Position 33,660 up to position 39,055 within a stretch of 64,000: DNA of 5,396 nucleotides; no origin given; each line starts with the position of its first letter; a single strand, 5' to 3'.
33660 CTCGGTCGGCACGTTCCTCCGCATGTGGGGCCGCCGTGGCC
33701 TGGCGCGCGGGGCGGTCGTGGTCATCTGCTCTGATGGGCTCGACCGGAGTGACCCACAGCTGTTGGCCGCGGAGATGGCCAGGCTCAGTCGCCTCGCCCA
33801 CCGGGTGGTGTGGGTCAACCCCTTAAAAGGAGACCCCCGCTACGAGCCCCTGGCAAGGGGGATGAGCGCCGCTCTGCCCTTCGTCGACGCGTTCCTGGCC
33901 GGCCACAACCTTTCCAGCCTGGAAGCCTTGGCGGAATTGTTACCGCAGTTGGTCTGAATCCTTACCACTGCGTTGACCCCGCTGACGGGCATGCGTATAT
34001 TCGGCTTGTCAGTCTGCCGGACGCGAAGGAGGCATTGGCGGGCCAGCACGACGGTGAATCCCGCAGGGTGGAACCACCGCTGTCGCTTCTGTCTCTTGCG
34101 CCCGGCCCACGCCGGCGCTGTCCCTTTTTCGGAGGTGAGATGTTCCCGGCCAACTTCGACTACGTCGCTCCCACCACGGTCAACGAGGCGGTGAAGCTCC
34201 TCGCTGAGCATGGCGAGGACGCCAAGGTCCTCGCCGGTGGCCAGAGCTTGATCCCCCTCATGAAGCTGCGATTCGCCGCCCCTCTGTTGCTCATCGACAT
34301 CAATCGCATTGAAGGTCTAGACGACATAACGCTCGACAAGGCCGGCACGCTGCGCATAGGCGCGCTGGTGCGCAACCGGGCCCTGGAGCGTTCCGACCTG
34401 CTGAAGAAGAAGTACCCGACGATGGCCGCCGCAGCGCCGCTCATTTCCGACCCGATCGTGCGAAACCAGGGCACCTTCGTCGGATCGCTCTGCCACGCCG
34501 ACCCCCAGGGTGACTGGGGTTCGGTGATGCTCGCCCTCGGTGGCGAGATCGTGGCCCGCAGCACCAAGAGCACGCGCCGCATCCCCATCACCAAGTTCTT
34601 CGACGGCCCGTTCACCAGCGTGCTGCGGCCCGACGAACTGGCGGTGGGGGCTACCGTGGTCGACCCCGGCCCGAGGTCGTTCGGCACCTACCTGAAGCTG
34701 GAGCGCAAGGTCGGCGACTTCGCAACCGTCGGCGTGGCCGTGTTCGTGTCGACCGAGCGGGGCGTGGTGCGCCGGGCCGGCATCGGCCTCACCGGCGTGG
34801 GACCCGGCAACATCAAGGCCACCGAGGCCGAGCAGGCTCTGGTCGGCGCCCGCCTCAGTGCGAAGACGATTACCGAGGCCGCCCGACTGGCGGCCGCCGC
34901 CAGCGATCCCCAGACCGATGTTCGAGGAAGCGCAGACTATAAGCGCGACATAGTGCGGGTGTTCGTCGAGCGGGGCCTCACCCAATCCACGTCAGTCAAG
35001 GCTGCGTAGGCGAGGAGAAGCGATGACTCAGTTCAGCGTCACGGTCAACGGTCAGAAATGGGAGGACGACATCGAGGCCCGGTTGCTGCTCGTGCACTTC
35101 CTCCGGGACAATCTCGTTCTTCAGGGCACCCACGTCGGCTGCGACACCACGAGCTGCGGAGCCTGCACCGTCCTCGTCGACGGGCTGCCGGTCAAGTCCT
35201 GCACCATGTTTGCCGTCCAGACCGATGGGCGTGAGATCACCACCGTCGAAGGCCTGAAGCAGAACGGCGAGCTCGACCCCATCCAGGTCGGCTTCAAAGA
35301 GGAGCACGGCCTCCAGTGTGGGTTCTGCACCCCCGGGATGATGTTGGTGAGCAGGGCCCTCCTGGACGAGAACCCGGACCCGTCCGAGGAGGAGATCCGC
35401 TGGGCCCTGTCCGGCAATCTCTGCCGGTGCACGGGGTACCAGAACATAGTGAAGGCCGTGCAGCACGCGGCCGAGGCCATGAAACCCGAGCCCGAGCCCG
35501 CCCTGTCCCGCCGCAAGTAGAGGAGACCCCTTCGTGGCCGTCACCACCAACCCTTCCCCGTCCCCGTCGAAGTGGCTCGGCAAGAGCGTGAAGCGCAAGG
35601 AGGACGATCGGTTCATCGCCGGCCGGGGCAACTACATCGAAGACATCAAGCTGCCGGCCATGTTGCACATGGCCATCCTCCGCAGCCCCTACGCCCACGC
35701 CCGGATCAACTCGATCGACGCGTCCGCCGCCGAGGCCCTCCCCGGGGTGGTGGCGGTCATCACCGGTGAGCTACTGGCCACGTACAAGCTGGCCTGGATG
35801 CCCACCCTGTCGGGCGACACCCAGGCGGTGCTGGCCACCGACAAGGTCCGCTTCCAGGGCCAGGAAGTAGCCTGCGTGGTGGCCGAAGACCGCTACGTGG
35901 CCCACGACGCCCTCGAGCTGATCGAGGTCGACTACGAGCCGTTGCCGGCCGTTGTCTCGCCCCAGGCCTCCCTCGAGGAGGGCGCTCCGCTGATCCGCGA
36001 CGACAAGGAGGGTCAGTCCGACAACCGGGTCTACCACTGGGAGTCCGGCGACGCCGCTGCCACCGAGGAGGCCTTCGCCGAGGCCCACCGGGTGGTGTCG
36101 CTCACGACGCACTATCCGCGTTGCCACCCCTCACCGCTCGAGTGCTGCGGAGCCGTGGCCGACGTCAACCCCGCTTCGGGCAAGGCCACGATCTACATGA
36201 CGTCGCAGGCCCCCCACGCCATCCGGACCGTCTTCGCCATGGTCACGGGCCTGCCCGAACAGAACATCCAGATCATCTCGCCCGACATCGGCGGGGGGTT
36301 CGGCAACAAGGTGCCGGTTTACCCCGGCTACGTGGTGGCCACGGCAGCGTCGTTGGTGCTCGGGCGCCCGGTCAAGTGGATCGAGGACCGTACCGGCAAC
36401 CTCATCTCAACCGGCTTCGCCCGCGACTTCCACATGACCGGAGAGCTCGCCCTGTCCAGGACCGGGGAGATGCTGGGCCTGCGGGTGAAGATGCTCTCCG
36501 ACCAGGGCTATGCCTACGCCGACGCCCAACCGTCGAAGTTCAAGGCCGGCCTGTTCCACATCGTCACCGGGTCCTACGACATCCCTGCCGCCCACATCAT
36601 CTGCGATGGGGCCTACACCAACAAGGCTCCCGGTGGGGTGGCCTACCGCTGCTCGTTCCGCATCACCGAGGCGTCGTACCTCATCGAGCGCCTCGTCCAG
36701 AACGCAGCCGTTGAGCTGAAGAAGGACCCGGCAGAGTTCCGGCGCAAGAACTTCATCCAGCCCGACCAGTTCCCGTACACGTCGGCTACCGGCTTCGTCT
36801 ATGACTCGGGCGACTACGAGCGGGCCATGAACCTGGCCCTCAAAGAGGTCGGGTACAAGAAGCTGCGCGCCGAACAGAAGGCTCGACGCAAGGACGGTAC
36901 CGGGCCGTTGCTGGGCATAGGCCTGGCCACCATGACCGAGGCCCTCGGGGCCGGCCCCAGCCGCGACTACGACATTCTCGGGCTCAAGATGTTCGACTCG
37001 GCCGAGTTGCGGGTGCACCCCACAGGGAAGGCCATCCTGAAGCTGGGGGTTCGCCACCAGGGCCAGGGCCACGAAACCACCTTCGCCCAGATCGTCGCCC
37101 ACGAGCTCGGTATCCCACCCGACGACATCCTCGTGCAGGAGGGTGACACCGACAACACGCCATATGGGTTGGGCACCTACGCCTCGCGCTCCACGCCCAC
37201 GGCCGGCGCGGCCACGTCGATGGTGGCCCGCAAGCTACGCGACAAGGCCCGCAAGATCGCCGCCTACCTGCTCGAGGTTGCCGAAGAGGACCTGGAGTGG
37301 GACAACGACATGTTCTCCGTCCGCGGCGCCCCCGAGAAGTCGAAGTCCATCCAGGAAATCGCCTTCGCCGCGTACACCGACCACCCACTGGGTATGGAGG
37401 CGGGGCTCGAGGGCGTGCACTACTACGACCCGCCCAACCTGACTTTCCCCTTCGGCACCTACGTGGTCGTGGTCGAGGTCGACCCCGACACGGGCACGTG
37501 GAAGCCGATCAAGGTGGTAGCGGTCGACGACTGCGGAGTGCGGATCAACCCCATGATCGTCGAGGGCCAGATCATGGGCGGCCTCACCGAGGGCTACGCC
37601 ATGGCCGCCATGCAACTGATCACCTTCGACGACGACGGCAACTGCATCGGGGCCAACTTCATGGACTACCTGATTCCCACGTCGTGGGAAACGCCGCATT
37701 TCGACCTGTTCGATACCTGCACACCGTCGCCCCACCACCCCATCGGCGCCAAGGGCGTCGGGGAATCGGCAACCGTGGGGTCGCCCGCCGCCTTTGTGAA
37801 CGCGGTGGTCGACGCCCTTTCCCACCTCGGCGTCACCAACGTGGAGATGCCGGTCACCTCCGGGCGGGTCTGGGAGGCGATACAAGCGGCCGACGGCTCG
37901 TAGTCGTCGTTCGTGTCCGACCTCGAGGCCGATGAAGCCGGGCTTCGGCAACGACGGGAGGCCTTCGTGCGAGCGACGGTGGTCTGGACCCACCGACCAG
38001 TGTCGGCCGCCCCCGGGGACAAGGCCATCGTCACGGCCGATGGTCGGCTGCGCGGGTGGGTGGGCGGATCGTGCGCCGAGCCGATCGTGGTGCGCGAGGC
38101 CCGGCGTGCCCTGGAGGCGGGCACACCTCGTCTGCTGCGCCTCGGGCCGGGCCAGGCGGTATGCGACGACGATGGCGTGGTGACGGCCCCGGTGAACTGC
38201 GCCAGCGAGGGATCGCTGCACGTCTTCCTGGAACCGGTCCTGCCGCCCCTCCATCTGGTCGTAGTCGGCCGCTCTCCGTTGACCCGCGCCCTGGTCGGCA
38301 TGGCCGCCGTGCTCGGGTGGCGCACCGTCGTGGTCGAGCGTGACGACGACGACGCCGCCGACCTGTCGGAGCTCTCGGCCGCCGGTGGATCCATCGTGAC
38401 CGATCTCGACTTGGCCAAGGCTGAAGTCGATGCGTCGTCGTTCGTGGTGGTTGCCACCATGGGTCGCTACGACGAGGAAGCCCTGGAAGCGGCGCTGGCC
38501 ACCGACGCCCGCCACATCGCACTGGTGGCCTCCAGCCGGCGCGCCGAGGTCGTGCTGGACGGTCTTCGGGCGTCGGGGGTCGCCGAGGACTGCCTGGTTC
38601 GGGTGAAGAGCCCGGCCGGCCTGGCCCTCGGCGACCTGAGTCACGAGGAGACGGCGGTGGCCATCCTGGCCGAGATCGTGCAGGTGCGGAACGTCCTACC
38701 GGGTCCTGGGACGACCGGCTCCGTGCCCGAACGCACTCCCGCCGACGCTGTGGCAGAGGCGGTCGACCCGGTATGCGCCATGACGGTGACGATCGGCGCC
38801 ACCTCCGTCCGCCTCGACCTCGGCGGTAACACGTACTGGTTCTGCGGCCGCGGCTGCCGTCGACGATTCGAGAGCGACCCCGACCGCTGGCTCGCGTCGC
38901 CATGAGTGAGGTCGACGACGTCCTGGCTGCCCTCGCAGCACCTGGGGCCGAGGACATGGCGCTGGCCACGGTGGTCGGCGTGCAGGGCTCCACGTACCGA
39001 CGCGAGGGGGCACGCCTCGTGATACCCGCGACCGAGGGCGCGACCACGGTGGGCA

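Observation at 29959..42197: Copies of the sixA 3' end bracket an esterase gene and the whole CO-dehydrogenase cluster: relic of tandem site-specific insertions between sixA and ppx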

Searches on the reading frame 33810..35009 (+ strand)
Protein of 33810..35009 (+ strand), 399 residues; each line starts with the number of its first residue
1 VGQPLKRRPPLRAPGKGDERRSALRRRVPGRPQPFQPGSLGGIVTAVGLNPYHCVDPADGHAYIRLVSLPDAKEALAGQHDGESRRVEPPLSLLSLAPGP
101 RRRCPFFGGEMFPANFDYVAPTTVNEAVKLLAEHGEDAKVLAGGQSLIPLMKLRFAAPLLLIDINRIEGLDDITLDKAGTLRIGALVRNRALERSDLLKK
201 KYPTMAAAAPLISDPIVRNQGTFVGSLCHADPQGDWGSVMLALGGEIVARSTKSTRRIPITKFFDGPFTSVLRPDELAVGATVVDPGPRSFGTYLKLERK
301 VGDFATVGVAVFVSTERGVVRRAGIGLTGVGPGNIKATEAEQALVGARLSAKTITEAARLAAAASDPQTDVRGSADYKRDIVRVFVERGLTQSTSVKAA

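Call 9: search_protein_families(library=pfam, proteins=[window:33810-35009:+])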
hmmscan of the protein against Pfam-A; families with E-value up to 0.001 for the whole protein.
window:33810-35009:+ (399 aa): 2 families
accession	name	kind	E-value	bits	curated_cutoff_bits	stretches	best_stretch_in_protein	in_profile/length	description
PF00941.27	FAD_binding_5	-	1.2e-43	149.3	27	1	115-279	2-163/170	FAD binding domain in molybdopterin dehydrogenase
PF03450.22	CO_deh_flav_C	-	9.4e-24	83.9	25.5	1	293-391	2-100/102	CO dehydrogenase flavoprotein C-terminal domain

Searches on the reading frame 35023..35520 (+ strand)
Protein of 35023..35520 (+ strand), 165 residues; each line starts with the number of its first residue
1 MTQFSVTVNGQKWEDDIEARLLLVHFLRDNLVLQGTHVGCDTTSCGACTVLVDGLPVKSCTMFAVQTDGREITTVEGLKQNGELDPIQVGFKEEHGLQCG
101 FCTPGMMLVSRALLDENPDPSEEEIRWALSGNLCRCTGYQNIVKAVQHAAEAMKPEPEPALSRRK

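Call 8: search_protein_families(library=pfam, proteins=[window:35023-35520:+])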
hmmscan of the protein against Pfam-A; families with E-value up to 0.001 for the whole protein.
window:35023-35520:+ (165 aa): 3 families
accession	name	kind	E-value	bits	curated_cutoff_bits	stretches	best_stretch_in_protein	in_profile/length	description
PF01799.25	Fer2_2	-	1.6e-32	111.9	30.3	1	74-147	1-75/75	[2Fe-2S] binding domain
PF13085.11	Fer2_3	-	3.9e-05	24.1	27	1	39-79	51-90/107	2Fe-2S iron-sulfur cluster binding domain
PF00111.32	Fer2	-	0.00014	22.2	21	1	6-55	1-50/77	2Fe-2S iron-sulfur cluster binding domain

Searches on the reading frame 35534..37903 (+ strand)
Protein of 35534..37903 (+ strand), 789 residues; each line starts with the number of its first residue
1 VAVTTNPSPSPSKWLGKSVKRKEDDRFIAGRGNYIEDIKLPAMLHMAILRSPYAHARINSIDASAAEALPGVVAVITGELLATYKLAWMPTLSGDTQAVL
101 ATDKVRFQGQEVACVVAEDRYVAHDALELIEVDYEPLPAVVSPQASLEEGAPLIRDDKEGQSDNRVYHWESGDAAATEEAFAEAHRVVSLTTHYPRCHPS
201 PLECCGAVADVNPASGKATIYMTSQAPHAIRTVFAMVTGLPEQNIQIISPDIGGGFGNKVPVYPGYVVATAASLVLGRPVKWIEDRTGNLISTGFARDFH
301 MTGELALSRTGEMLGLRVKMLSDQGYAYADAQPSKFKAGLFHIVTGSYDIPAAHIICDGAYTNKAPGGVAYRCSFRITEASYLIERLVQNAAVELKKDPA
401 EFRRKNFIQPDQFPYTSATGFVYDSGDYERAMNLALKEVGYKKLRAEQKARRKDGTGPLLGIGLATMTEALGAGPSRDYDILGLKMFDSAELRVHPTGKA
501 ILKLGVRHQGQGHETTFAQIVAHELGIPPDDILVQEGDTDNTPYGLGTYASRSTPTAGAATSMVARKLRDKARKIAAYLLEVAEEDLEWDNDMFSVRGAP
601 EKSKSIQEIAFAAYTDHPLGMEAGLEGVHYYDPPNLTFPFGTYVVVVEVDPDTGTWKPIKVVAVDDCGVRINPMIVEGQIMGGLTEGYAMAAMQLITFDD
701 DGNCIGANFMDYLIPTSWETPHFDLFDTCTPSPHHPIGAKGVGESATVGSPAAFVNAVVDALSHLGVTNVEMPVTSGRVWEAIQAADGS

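Call 8: search_protein_families(library=pfam, proteins=[window:35534-37903:+])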
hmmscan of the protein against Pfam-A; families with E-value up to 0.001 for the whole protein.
window:35534-37903:+ (789 aa): 3 families
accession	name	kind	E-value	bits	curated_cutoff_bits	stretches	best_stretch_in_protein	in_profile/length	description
PF20256.3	MoCoBD_2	-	2.5e-83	280.3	27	1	435-721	2-283/283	Molybdopterin cofactor-binding domain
PF02738.23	MoCoBD_1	-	6.6e-68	228.9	27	1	161-407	5-244/244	Molybdopterin cofactor-binding domain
PF01315.27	Ald_Xan_dh_C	-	1.9e-35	121.9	31.3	1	30-138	2-110/110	Aldehyde oxidase and xanthine dehydrogenase, a/b hammerhead domain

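Call 18: find_related_loci(query=window:35534-37903:+, collection=genome_contigs, flank=10000)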
Query window:35534-37903:+ (789 aa) in genome_contigs; peptide patterns used: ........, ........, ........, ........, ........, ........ (x = any residue, [..] = any of these).
598 stretches matched a pattern (row limit reached: there are more); 577 encode a relative of the query (tblastn E <= 1e-3); the best 80 are kept; 80 distinct loci.
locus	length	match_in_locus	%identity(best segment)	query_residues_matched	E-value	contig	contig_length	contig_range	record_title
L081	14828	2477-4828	86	5-788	0e+0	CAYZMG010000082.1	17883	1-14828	MAG TPA_asm: uncultured Acidimicrobiales bacterium isolate binchicken_co266_12 genome assembly, contig: NODE_5157_length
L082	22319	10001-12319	84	12-786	0e+0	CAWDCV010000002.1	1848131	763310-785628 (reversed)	MAG: uncultured Actinomycetota bacterium isolate MFD04850.bin.1.9 genome assembly, contig: contig_13027, whole genome sh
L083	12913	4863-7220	85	1-788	0e+0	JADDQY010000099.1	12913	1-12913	MAG: Actinomycetota bacterium isolate LC5_5 AB19_LC5_1102_length_12936_cov_82, whole genome shotgun sequence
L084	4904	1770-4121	85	4-787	0e+0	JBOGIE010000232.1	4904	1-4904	MAG: Acidimicrobiales bacterium isolate SD8030_maxbin2.bin.3_sub NODE_6601_length_4904_cov_11.238644, whole genome shotg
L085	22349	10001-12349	80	2-786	0e+0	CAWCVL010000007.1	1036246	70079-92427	MAG: uncultured Actinomycetes bacterium isolate MFD00962.bin.2.19 genome assembly, contig: contig_36525, whole genome sh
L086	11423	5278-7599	80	12-786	0e+0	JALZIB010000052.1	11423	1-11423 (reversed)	MAG: Actinomycetota bacterium isolate MOJ bin3 SC8837-39_k127_1990513, whole genome shotgun sequence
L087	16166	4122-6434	81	14-786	0e+0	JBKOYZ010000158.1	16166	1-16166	MAG: Actinomycetota bacterium isolate GB_HAYS_MAG_00047 GB_HAYS_000000404117, whole genome shotgun sequence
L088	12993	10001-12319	80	12-786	0e+0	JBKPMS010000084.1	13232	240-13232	MAG: Actinomycetota bacterium isolate GS_HAYS_MAG_00060 GS_HAYS_000002276794, whole genome shotgun sequence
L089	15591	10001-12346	79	1-786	0e+0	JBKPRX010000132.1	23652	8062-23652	MAG: Actinomycetota bacterium isolate GS_EKS_MAG_00037 GS_EKS_000000327529, whole genome shotgun sequence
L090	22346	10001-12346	78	3-786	0e+0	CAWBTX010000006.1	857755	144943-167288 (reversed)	MAG: uncultured Gaiellaceae bacterium isolate MFD05454.bin.2.67 genome assembly, contig: contig_8420, whole genome shotg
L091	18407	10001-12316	80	13-784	0e+0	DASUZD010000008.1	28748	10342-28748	MAG TPA_asm: Gaiellaceae bacterium isolate SMAG_U1913 k141_202818, whole genome shotgun sequence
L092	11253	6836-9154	79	12-786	0e+0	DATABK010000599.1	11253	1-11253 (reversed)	MAG TPA_asm: Actinomycetes bacterium isolate SMAG_U6696 k141_1244952, whole genome shotgun sequence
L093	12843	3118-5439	79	12-785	0e+0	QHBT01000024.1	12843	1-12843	MAG: Candidatus Dormiibacter spiritus isolate RRmetagenome_bin13 antarctic_metabat_sens_bin_3_contig_4705, whole genome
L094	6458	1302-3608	79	14-784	0e+0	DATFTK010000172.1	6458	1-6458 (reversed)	MAG TPA_asm: Gaiellaceae bacterium isolate SMAG_U9408 k141_5311158, whole genome shotgun sequence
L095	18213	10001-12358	85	1-788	0e+0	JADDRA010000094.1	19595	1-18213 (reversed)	MAG: Actinomycetota bacterium isolate LC3_1 AB19_LC3_355_length_19624_cov_74, whole genome shotgun sequence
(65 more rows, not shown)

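Call 42: search_protein_families(library=pfam, proteins=[L095:949-1578:-, L095:2544-3482:+, L095:3439-3906:+, L095:3903-4760:+, L095:4471-4995:-, L095:5172-5489:-, L095:16156-16593:+, L095:16608-17732:-, L095:17425-17871:-], max_evalue=0.01)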
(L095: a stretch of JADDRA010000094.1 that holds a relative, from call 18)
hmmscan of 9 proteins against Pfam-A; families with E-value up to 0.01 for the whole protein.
L095:949-1578:- (209 aa): 0 families

L095:2544-3482:+ (312 aa): 0 families

L095:3439-3906:+ (155 aa): 0 families

L095:3903-4760:+ (285 aa): 0 families

L095:4471-4995:- (174 aa): 0 families

L095:5172-5489:- (105 aa): 2 families
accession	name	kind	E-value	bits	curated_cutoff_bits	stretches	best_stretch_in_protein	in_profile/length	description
PF02452.23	PemK_toxin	-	9.3e-16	58.4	23.1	1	3-101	2-108/109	PemK-like, MazF-like toxin of type II toxin-antitoxin system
PF01845.23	CcdB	-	0.0091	16.7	28.6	0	18-89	11-87/101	CcdB protein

L095:16156-16593:+ (145 aa): 0 families

L095:16608-17732:- (374 aa): 0 families

L095:17425-17871:- (148 aa): 0 families

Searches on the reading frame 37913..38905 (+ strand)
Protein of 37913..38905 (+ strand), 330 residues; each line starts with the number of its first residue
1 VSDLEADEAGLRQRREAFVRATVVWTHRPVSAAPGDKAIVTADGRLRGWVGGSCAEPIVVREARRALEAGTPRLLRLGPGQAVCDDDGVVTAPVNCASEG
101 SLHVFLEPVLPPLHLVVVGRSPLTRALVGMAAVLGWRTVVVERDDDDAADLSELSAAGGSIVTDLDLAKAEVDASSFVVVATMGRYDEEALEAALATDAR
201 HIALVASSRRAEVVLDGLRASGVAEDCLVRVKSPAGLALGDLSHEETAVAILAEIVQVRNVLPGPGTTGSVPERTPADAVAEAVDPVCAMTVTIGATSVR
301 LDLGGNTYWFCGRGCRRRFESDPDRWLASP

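Call 8: search_protein_families(library=pfam, proteins=[window:37913-38905:+])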
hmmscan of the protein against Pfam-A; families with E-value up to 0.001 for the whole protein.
window:37913-38905:+ (330 aa): 3 families
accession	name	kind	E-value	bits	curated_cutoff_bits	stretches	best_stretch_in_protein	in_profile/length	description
PF13478.12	XdhC_C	-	2.7e-24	86.5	29.7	1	115-255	1-125/125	XdhC Rossmann domain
PF02625.21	XdhC_CoxI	-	3.3e-18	65.8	24.3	1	12-77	2-67/68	XdhC and CoxI family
PF04945.19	YHS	-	3.5e-07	30.5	30.3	1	284-327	2-44/47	YHS domain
